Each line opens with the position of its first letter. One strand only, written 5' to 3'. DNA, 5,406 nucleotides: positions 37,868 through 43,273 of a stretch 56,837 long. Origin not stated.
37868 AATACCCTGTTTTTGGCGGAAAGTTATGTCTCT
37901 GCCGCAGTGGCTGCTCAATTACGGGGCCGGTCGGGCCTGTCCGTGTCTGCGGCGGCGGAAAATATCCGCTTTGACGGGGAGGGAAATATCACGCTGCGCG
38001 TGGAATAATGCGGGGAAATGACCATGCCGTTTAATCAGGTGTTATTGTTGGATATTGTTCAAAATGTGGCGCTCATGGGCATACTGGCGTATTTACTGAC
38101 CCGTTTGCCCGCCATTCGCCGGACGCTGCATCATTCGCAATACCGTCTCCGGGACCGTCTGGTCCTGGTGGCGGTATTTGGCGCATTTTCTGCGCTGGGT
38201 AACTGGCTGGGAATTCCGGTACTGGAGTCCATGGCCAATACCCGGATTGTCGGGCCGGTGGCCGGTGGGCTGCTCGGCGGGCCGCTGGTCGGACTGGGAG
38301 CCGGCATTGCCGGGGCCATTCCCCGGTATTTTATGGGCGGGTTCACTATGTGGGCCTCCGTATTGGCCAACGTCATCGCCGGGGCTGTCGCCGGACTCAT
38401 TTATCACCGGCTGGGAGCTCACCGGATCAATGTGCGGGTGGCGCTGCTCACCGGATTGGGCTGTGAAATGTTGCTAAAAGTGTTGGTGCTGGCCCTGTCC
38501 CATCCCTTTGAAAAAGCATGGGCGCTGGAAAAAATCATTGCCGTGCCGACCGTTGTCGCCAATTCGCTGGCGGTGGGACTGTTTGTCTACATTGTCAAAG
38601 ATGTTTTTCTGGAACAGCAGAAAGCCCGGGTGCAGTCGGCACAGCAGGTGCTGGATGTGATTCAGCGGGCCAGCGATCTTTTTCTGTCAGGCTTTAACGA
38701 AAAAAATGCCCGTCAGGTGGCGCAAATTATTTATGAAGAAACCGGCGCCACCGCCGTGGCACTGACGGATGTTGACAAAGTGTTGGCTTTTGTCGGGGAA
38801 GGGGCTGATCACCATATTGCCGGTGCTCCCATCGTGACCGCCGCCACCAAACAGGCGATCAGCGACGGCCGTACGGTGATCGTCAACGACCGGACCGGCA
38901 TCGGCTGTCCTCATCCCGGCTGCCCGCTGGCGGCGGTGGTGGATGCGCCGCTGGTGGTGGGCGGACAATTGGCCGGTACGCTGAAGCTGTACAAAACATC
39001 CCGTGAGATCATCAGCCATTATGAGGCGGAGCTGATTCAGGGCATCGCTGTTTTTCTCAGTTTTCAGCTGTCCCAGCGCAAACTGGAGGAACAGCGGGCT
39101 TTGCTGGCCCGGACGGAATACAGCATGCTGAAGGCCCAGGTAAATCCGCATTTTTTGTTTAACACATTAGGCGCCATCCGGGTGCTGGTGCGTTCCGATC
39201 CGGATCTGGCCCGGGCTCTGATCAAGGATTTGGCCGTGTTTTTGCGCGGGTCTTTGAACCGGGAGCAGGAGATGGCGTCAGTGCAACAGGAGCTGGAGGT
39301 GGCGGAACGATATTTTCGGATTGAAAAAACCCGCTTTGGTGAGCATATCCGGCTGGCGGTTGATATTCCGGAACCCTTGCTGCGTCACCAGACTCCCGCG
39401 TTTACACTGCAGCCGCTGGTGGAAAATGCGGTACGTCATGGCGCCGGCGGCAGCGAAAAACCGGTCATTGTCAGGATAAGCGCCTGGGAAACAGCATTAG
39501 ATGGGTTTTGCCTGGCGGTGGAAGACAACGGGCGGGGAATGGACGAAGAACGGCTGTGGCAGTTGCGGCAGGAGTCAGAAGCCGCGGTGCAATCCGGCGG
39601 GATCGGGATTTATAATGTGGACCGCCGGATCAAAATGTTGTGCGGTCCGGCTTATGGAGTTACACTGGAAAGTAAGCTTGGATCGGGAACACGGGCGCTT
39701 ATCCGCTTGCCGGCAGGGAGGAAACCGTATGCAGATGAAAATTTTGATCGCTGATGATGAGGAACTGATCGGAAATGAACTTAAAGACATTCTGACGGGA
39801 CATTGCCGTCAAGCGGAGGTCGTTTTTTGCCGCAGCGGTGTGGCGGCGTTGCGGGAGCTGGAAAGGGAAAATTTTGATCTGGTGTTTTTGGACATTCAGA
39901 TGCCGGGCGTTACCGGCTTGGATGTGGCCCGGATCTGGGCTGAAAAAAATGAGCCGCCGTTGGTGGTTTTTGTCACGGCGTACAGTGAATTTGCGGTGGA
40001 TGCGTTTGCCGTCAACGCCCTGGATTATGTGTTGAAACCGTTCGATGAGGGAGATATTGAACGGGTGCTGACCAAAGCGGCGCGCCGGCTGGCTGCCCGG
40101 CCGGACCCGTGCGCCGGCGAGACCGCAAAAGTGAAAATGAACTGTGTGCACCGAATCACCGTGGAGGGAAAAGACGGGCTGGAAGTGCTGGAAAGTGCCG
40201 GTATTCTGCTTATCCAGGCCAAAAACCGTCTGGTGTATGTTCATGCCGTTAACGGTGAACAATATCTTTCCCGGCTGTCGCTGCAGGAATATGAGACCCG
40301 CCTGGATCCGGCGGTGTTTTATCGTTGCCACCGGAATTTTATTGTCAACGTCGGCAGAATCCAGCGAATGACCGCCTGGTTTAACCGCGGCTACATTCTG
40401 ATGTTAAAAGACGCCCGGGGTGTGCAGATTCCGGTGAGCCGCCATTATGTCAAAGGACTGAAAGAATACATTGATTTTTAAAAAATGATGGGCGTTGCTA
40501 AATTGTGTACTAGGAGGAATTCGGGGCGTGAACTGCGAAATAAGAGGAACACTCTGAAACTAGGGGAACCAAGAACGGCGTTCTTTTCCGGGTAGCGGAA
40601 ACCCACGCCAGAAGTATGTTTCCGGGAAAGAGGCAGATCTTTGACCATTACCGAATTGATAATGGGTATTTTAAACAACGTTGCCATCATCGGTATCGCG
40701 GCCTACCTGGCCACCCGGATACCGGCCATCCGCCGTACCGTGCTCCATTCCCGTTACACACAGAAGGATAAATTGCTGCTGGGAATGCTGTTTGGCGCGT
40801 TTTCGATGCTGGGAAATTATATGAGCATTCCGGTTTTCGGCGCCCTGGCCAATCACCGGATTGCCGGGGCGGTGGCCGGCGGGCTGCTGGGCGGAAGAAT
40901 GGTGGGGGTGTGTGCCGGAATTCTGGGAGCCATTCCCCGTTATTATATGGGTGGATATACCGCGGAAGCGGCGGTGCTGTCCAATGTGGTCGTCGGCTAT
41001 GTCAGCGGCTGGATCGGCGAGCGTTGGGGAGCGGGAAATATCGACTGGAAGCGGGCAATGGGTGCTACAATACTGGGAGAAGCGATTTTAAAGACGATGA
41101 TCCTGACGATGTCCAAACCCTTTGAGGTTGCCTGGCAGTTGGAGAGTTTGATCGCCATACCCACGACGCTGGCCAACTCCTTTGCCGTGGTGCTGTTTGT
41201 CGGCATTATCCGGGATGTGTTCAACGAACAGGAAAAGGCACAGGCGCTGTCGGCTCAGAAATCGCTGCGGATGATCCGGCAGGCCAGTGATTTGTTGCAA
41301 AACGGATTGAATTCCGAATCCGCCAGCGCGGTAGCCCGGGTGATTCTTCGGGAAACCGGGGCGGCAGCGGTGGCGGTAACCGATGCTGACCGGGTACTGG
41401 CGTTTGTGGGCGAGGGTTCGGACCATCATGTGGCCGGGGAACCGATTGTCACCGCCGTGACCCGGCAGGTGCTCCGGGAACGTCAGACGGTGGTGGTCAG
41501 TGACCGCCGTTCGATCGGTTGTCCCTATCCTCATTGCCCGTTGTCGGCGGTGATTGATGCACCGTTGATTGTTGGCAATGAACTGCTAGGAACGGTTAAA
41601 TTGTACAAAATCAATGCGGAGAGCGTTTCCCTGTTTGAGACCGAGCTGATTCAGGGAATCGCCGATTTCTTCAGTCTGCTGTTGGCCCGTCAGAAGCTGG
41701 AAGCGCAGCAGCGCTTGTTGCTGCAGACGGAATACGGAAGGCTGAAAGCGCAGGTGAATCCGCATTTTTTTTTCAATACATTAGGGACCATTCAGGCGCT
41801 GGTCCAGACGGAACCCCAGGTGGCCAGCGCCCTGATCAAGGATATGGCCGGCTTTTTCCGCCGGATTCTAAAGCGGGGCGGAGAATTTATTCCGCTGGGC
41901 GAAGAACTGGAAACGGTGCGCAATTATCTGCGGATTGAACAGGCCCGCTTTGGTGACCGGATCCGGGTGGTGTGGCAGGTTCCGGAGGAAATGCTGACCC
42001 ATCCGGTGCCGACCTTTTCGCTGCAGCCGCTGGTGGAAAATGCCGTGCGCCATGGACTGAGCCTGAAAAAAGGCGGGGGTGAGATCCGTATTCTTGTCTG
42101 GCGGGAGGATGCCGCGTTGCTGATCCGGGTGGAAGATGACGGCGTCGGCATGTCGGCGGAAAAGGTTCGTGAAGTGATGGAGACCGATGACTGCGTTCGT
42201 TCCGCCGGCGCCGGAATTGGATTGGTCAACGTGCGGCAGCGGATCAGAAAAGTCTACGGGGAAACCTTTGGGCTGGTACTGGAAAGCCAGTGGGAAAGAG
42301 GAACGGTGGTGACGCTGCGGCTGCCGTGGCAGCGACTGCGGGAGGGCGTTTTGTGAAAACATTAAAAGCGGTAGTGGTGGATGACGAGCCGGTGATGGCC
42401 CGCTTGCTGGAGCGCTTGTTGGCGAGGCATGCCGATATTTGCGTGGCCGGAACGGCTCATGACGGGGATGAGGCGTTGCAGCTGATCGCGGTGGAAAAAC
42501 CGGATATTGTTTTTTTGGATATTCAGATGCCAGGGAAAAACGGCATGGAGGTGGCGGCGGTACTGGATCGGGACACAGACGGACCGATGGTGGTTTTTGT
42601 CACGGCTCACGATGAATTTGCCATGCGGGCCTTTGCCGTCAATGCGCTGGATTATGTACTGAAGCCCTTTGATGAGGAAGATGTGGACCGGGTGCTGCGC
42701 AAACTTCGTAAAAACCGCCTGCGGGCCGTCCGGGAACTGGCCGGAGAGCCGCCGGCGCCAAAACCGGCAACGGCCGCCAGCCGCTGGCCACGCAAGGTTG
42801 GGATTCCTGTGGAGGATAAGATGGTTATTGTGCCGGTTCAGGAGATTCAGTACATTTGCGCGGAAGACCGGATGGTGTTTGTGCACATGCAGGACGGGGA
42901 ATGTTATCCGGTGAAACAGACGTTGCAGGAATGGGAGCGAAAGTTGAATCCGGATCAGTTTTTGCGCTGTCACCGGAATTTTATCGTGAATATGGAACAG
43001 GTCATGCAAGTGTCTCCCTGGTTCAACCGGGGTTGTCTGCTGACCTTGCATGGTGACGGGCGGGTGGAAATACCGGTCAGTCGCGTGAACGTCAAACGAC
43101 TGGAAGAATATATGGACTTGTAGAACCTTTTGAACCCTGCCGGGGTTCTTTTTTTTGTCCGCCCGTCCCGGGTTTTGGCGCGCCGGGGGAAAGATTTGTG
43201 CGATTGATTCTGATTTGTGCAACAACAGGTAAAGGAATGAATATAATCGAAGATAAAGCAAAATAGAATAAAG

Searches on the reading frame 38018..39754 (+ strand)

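Call 6: search_protein_families(library=ncbifam, proteins=[window:38018-39754:+])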
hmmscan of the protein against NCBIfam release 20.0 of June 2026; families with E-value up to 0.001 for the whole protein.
window:38018-39754:+ (578 aa): 2 families
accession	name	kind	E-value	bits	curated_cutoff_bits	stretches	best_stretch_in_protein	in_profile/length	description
NF008025.0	PRK10755.1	equivalog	0.00017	20.4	314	1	464-566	258-356/362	two-component system sensor histidine kinase PmrB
TIGR02966.1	phoR_proteo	equivalog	0.0006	18.9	334.2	1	414-516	183-281/333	phosphate regulon sensor histidine kinase PhoR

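Call 42: search_protein_families(library=pfam, proteins=[window:38018-39754:+])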
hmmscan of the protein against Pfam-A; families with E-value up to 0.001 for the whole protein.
window:38018-39754:+ (578 aa): 8 families
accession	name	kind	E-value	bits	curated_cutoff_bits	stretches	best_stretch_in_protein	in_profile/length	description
PF07694.17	5TM-5TMR_LYT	-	1.7e-43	148.6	24.6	1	31-195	2-168/169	5TMR of 5TMR-LYT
PF06580.19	His_kinase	-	9.8e-23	80.7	25.2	1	367-443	2-80/81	Histidine kinase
PF02518.31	HATPase_c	-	2.6e-11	44.4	26.4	1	464-566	10-109/111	Histidine kinase-, DNA gyrase B-, and HSP90-like ATPase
PF01590.32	GAF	-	6.3e-08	33.7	22.4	1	231-350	6-132/133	GAF domain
PF12822.12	ECF_trnsprt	-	1.5e-06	28.8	30.7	1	47-188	2-160/169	ECF transporter, substrate-specific component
PF13581.12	HATPase_c_2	-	9.6e-06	26.1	27.4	1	468-532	40-103/127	Histidine kinase-like ATPase domain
PF07155.17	ECF-ribofla_trS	-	1.3e-05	25.7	26.7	1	48-159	7-136/172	ECF-type riboflavin transporter, S component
PF13185.12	GAF_2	-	0.00018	22.1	28.6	1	232-344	9-128/136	GAF domain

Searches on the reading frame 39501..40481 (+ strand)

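Call 42: search_protein_families(library=pfam, proteins=[window:39501-40481:+])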
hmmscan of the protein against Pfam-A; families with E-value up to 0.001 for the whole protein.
window:39501-40481:+ (326 aa): 2 families
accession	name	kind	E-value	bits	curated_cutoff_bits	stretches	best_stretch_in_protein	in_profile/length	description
PF04397.21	LytTR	-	6e-25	87.8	22.6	1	229-324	5-97/98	LytTr DNA-binding domain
PF00072.30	Response_reg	-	1.9e-21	76.8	30.2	1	81-188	1-108/111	Response regulator receiver domain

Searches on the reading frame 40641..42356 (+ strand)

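Call 42: search_protein_families(library=pfam, proteins=[window:40641-42356:+])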
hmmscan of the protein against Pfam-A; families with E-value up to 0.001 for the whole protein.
window:40641-42356:+ (571 aa): 6 families
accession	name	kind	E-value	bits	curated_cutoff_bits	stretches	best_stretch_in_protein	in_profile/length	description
PF07694.17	5TM-5TMR_LYT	-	2.5e-38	131.8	24.6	1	28-192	2-168/169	5TMR of 5TMR-LYT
PF06580.19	His_kinase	-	1.5e-24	86.5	25.2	1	364-441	2-81/81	Histidine kinase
PF02518.31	HATPase_c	-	6.6e-15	56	26.4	1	462-564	11-110/111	Histidine kinase-, DNA gyrase B-, and HSP90-like ATPase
PF01590.32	GAF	-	7.8e-08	33.4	22.4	1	230-346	8-131/133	GAF domain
PF15714.11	SpoVT_C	-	4.8e-06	27.1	27.5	1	227-344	5-123/128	Stage V sporulation protein T C-terminal, transcription factor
PF13185.12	GAF_2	-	2.4e-05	25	28.6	1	232-345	12-132/136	GAF domain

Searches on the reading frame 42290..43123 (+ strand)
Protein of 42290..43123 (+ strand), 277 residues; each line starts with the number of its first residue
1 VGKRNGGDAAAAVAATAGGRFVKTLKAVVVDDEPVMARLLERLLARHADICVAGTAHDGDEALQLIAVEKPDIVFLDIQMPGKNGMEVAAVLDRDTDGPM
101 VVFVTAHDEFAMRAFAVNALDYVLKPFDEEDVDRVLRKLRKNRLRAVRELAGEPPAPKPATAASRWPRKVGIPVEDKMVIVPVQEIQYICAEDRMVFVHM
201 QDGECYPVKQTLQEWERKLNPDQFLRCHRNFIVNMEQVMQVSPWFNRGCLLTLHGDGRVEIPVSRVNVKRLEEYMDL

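Call 76: search_protein_families(library=pfam, proteins=[window:42290-43123:+], max_evalue=0.00001)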
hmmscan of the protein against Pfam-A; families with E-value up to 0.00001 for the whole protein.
window:42290-43123:+ (277 aa): 2 families
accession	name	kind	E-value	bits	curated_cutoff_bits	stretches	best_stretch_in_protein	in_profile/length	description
PF04397.21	LytTR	-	1.1e-26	93.3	22.6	1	176-275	1-97/98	LytTr DNA-binding domain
PF00072.30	Response_reg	-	6.6e-25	87.9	30.2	1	28-133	2-107/111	Response regulator receiver domain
